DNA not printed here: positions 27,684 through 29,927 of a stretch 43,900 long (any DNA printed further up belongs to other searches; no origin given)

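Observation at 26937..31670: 1577-aa secreted protein with a glycosidase-like core split by a roughly 490-aa helical insertion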

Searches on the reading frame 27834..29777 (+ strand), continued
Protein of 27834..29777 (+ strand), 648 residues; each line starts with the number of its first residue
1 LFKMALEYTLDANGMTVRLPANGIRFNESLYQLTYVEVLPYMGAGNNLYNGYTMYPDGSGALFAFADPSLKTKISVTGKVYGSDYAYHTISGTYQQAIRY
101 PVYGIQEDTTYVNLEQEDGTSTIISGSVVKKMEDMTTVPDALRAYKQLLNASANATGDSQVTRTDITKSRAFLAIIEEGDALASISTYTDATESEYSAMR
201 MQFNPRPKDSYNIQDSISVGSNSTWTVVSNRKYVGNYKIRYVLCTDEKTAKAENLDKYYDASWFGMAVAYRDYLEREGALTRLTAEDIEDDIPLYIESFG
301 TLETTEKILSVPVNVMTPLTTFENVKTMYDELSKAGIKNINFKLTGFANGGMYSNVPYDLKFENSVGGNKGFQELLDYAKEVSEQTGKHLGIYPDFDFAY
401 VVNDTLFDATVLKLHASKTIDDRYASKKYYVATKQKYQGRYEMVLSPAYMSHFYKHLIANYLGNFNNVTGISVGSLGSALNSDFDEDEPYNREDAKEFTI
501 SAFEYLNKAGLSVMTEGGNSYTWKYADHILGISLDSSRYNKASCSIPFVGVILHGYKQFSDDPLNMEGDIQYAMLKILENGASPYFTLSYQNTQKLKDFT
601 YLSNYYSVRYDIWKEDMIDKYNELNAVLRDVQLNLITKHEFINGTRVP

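Call 73: search_protein_families(library=pfam, proteins=[L081:11281-13797:+, L082:11491-13761:+], max_evalue=1)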
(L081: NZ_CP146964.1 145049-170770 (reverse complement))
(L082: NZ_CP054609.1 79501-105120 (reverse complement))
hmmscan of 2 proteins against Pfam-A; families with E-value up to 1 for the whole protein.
L081:11281-13797:+ (839 aa): 1 family
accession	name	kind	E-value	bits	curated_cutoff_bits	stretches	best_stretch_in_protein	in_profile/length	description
PF18952.6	DUF5696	-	2.2e-184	614.8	25.6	1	222-835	3-612/612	Family of unknown function (DUF5696)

L082:11491-13761:+ (757 aa): 2 families
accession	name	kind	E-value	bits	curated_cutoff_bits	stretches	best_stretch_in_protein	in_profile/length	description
PF18952.6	DUF5696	-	8.2e-187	622.9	25.6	1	151-748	2-612/612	Family of unknown function (DUF5696)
PF21265.3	SBB_T7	-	0.03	14.4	27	1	351-424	51-124/169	Single-stranded DNA-binding protein, Bacteriophage T7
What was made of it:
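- On CAZy GH129: A NagBb-like fragment passes the Pfam DUF5696 cut-off (call 73).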

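Call 75: search_protein_families(library=pfam, proteins=[window:27834-29768:+], max_evalue=0.001)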
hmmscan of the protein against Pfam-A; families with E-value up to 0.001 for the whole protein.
seq(645 aa): 1 family
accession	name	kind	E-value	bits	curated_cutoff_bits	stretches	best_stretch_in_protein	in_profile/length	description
PF18952.6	DUF5696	-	1.6e-128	430.3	25.6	2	169-642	133-576/612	Family of unknown function (DUF5696)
